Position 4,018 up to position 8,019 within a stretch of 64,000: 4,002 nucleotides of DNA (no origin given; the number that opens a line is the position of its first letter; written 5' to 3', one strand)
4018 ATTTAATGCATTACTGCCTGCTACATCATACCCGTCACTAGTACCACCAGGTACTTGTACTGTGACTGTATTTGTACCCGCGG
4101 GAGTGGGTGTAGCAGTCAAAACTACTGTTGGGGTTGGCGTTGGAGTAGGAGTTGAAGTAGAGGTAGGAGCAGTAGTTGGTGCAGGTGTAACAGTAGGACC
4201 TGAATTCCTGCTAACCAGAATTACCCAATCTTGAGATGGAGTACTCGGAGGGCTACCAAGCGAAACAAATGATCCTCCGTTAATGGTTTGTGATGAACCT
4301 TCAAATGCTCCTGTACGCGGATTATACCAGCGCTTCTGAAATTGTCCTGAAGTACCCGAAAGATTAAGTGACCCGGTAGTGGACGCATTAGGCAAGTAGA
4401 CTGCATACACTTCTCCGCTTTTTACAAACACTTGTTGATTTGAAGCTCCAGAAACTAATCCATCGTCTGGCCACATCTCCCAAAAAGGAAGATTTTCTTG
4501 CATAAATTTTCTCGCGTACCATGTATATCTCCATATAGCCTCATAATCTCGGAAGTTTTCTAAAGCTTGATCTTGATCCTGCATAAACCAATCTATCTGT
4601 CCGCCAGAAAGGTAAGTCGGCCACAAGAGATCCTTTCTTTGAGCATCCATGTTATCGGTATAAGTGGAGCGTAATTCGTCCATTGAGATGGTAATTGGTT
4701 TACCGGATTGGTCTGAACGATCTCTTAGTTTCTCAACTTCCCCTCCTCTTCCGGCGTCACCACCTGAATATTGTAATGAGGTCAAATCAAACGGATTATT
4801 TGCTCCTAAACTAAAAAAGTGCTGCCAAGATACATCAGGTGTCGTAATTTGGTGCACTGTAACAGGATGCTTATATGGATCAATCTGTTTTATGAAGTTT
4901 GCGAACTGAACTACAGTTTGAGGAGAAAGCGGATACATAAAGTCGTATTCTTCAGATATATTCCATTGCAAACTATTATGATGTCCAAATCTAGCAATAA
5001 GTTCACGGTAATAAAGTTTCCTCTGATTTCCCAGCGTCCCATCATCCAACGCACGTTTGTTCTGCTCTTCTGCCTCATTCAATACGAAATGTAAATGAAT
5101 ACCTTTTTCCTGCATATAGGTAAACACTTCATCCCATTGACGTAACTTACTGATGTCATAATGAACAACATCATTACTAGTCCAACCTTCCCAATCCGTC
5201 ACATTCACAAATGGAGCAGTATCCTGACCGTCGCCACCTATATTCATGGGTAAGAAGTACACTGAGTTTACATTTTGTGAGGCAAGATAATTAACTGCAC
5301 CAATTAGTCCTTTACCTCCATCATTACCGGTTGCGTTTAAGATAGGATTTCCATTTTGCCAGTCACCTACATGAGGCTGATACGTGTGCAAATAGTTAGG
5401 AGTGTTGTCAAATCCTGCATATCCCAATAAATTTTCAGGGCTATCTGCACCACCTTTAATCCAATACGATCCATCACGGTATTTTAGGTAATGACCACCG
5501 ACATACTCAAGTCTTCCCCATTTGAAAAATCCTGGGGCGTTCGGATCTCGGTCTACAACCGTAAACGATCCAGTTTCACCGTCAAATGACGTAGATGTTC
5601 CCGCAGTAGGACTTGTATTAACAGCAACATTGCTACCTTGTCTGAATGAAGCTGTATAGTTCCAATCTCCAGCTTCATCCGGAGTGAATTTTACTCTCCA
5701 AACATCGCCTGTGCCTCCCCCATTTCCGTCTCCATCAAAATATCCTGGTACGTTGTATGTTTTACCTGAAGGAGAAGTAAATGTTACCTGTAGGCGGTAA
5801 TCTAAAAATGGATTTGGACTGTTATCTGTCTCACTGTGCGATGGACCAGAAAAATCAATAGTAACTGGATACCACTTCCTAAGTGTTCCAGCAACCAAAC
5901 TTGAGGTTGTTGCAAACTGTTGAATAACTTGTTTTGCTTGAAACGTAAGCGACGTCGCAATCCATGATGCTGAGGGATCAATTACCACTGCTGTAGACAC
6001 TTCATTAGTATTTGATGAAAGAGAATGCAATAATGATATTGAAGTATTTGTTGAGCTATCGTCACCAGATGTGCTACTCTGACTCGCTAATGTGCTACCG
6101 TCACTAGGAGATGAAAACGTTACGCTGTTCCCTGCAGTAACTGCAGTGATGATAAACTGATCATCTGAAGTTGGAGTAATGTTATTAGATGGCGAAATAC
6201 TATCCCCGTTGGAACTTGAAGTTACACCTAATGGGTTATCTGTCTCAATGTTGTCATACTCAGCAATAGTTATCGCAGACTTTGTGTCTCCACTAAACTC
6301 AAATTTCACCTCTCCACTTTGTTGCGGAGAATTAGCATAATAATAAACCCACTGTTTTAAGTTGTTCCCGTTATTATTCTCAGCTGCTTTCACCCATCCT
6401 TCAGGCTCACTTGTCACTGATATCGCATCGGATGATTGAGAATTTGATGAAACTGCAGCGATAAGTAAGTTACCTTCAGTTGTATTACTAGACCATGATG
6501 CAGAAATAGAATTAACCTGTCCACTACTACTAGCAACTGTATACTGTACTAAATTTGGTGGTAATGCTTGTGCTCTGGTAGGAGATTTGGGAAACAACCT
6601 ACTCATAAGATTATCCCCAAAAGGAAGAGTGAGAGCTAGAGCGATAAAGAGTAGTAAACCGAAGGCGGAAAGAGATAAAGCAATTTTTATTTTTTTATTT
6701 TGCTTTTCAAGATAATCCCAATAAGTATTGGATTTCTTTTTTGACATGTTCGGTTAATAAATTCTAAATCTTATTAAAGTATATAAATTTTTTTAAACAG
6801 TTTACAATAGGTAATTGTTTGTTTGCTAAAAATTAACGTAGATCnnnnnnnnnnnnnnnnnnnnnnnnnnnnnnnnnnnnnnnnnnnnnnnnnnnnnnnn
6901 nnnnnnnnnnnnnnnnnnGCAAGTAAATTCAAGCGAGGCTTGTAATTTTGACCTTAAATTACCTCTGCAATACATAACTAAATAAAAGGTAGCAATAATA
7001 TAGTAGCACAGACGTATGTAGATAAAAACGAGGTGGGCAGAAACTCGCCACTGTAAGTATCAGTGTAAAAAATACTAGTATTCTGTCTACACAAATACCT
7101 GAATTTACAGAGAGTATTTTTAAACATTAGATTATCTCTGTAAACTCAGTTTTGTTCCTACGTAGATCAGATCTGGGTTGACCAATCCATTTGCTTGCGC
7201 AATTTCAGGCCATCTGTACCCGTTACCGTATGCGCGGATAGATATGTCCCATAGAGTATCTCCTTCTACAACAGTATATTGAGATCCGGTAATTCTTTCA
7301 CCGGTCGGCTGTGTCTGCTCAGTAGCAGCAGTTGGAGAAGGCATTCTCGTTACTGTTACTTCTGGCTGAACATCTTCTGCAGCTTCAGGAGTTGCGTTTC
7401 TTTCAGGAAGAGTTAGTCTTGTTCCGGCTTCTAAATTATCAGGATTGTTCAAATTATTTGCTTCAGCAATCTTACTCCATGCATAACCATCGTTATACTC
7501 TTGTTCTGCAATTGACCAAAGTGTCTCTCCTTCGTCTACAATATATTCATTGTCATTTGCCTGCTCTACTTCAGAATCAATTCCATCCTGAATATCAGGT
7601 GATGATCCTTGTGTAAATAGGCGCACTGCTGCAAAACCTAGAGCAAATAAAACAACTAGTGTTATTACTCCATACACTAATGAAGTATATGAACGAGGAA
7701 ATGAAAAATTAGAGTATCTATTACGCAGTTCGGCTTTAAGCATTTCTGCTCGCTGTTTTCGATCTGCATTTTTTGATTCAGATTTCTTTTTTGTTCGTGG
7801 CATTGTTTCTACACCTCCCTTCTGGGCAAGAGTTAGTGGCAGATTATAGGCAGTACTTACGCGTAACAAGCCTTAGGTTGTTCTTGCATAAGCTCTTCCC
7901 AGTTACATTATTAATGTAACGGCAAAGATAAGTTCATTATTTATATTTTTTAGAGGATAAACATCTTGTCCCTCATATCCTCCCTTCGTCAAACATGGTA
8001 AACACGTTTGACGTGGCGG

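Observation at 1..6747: Adjacent dockerin-bearing giant surface enzyme and cohesin-domain protein: candidate cellulosome-like cohesin-dockerin system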

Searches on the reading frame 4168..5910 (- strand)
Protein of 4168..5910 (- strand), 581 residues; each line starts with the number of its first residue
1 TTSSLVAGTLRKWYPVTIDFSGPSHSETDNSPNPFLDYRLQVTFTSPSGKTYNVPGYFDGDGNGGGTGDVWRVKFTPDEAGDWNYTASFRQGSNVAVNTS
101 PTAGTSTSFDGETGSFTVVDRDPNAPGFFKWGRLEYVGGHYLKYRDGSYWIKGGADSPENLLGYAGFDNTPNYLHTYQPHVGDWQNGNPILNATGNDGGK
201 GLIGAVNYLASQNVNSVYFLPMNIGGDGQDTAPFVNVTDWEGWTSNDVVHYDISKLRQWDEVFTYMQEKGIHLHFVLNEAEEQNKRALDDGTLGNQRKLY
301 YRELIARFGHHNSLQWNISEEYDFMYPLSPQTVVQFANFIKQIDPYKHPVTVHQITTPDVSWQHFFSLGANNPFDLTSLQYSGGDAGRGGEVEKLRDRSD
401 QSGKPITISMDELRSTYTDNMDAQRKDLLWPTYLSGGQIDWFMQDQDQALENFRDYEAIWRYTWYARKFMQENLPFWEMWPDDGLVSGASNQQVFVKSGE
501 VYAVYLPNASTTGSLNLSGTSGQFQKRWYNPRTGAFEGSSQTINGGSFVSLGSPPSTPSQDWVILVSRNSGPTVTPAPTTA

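Call 48: predict_structure(alignment_id=A1)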
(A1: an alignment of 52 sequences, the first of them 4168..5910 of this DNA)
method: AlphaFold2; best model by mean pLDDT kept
length: 581 residues; sequences in the alignment: 52
mean_pLDDT: 94.9   pTM: 0.93
mean pLDDT of the five models: 94.9, 94.4, 94.3, 94.1, 93.2
residues with pLDDT >= 90: 536; 70-90: 29; 50-70: 5; < 50: 11
segments of 3 or more residues with pLDDT < 50: 572-581
pLDDT, mean of each block of 10 residues (from residue 1): 85 98 98 98 99 98 97 99 98 98 95 98 97 97 97 96 96 97 97 87 98 98 96 96 93 98 98 97 96 98 99 98 96 98 98 92 95 96 77 96 97 93 96 97 94 98 98 97 95 96 97 94 97 97 97 96 93 42 33
secondary structure, 60 per line:
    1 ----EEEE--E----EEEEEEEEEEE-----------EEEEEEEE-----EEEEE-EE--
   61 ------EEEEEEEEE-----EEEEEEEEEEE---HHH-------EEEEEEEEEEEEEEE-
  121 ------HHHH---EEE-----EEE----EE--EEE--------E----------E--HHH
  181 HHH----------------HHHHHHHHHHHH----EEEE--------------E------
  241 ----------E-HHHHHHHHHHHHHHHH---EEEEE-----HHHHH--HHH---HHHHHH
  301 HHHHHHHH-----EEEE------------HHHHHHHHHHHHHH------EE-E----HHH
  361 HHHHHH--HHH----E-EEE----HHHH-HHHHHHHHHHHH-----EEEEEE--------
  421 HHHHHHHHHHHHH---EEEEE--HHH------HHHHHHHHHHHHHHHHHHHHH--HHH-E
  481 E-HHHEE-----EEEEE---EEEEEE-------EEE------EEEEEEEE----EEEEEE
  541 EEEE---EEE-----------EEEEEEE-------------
elements in order: E5-8 E16-26 E38-45 E51-55 E67-75 E81-91 E105-119 H127-130 E134-136 E142-144 E153-155 H178-183 H200-211 E216-219 H253-268 E272-276 H282-286 H295-308 E314-317 H330-343 H358-366 E378-380 H385-388 H390-401 E407-412 H421-433 E437-441 H453-473 E493-497 E501-506 E514-516 E523-530 E535-544 E548-550 E562-568

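Call 52: fold_search(model_id=the predicted structure, library=pdb)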
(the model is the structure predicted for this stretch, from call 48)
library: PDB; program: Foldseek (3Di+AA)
matches with E <= 10: 1442; with E <= 0.001: 171
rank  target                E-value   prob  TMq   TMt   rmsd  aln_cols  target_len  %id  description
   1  9gpe_A                2.5e-24  1.00  0.62  0.64   6.4       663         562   12  ManDH5 E303Q in complex with mannotetraose after co-crystalliztion with mannotetraose at 1.6 angstroms resolution a be (released 2025-09-17)
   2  9gmj                  9.9e-24  1.00  0.63  0.65   6.0       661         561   13  The crystal structure of ManDH5 Selenomethionine derivative at 1.6 Angstroms resolution - a beta-D-Mannanase of GH5 fami (released 2025-09-10)
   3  9gpa                  9.9e-24  1.00  0.62  0.64   6.1       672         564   13  ManDH5- a beta-D-Mannanase of GH5 family from Dictyoglomus thermophilium (released 2025-09-17)
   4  4n0r_A                1.7e-23  1.00  0.65  0.73   4.7       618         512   15  Crystal structure of a putative glycoside hydrolase (BVU_0362) from Bacteroides vulgatus ATCC 8482 at 1.80 A resolutio (released 2013-10-23)
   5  9gpc                  2.1e-23  1.00  0.61  0.63   6.6       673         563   13  The crystal structure of ManDH5 E303Q mutant at 1.4 Angstroms Resolution - a beta-D-Mannanase of GH5 family from Dictyog (released 2025-09-17)
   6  4n0r_B                2.6e-23  1.00  0.65  0.74   4.8       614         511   15  Crystal structure of a putative glycoside hydrolase (BVU_0362) from Bacteroides vulgatus ATCC 8482 at 1.80 A resolutio (released 2013-10-23)
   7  9gpg_A                2.9e-23  1.00  0.64  0.66   5.8       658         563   12  Complex of ManDH5 native enzyme with Mannobiose after co crystallization with Mannopentaose at 1.7 angstroms resolutio (released 2025-09-17)
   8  4qfu_G                2.5e-16  1.00  0.53  0.65   5.7       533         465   14  Crystal structure of a glycoside hydrolase family 5 (BVU_2644) from Bacteroides vulgatus ATCC 8482 at 1.90 A resolutio (released 2014-07-02)
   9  4qfu_J                2.6e-16  1.00  0.55  0.68   6.1       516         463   14  Crystal structure of a glycoside hydrolase family 5 (BVU_2644) from Bacteroides vulgatus ATCC 8482 at 1.90 A resolutio (released 2014-07-02)
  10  4qfu_A                3.5e-16  1.00  0.55  0.68   6.3       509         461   14  Crystal structure of a glycoside hydrolase family 5 (BVU_2644) from Bacteroides vulgatus ATCC 8482 at 1.90 A resolutio (released 2014-07-02)
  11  4qfu_D                3.5e-16  1.00  0.53  0.66   6.1       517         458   15  Crystal structure of a glycoside hydrolase family 5 (BVU_2644) from Bacteroides vulgatus ATCC 8482 at 1.90 A resolutio (released 2014-07-02)
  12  8t9w_B                4.1e-16  1.00  0.56  0.73   4.6       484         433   16  Crystal structure of a GH140 apiosidase derived from a lignocellulolytic enriched mangrove metagenome. (released 2024-02-07)
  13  4qfu_H                5.1e-16  1.00  0.54  0.67   6.0       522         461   14  Crystal structure of a glycoside hydrolase family 5 (BVU_2644) from Bacteroides vulgatus ATCC 8482 at 1.90 A resolutio (released 2014-07-02)
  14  8t9w_C                8.6e-16  1.00  0.56  0.73   5.0       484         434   15  Crystal structure of a GH140 apiosidase derived from a lignocellulolytic enriched mangrove metagenome. (released 2024-02-07)
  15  4qfu_C                1.3e-15  1.00  0.56  0.69   6.1       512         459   14  Crystal structure of a glycoside hydrolase family 5 (BVU_2644) from Bacteroides vulgatus ATCC 8482 at 1.90 A resolutio (released 2014-07-02)
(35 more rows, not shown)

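Call 90: search_solved_structures(query=A1, max_evalue=0.01, show_alignments=2)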
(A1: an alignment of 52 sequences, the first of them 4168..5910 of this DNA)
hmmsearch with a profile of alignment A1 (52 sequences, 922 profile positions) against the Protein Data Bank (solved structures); distinct sequences matched with E-value up to 0.01: 2.
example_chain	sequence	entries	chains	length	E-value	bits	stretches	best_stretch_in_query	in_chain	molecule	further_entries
8t9w_A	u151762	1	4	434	4.4e-13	51.6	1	374-605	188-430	Apiosidase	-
4n0r_A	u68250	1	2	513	3e-06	29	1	58-119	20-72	putative glycoside hydrolase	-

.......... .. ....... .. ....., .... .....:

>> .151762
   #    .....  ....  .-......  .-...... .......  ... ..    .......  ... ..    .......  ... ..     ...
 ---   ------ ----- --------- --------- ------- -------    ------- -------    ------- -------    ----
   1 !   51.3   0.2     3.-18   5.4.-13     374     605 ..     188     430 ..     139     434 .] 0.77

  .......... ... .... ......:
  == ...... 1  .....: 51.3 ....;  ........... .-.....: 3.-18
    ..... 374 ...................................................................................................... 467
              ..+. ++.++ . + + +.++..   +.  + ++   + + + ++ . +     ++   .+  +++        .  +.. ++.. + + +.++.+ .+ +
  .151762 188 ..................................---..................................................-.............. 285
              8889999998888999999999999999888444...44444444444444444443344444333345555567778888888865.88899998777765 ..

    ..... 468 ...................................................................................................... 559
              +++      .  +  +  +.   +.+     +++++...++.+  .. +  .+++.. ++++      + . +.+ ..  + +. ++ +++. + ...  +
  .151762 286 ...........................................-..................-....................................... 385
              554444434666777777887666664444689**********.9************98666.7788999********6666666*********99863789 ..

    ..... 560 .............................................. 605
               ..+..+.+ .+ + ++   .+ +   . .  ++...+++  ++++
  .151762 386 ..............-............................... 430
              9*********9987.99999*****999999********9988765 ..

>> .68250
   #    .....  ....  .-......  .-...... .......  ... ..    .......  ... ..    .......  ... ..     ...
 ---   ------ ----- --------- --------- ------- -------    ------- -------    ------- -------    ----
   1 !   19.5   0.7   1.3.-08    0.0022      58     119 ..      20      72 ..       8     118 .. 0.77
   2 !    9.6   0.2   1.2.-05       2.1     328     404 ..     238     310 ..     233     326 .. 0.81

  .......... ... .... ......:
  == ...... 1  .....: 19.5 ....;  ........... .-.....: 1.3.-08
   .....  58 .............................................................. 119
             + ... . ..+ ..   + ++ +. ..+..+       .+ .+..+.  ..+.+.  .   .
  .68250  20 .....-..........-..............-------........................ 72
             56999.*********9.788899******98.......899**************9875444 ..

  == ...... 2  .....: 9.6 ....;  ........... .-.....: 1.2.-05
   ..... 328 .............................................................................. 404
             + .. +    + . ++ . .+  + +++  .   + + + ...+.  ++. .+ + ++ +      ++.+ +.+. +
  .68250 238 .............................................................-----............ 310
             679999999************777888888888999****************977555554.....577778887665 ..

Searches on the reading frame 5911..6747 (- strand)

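Call 45: search_protein_families(library=pfam, proteins=[window:5911-6747:-], max_evalue=1)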
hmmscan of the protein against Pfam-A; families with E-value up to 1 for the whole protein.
window:5911-6747:- (279 aa): 2 families
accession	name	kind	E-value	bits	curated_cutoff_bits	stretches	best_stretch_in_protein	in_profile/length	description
PF09716.15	ETRAMP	-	0.095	13.2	29.1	1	11-40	42-72/81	Malarial early transcribed membrane protein (ETRAMP)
PF21807.2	PfEMP1_CIDRalpha1_dom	-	0.44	11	27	1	121-140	25-44/59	PfEMP1 protein, CIDRalpha1 domain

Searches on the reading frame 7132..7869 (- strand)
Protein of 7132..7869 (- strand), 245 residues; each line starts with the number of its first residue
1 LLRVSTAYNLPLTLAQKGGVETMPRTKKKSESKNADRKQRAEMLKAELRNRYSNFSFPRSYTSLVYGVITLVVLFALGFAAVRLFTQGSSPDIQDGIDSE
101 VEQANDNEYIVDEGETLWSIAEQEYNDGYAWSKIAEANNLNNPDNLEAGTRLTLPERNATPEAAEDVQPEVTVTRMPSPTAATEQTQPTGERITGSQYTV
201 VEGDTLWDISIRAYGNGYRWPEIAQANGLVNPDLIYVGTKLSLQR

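Call 9: search_protein_families(library=pfam, proteins=[window:7132-7869:-], max_evalue=0.001)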
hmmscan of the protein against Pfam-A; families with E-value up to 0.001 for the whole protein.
window:7132-7869:- (245 aa): 4 families
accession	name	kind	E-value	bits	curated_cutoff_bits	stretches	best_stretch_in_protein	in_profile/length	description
PF01476.26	LysM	-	1e-24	86.7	20.9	2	198-243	1-42/43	LysM domain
PF23457.1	LysM2_NFP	-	1.4e-08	35.1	36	0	197-241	7-51/56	NFP LysM2 domain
PF23473.1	LysM3_LYK4_5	-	0.00068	20.1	29.3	0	109-145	5-37/48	LYK4/5 LysM3 domain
PF23472.1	LysM2_CERK1_LYK3_4_5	-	0.00079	19.7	27.4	0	108-155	7-54/56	LYK3/4/5 LysM2 domain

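Call 21: find_encoding_contigs(protein=window:7135-7803:-, flank=10000, max_places=3)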
Protein seq(223 aa) (223 aa): 1 contig read that carries it; 1 place shown.
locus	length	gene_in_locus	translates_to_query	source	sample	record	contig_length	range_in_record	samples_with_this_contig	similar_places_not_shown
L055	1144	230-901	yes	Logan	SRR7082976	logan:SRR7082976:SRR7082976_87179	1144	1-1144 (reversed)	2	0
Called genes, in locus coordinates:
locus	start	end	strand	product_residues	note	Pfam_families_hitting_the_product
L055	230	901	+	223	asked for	PF23457:LysM2_NFP (faint), PF01476:LysM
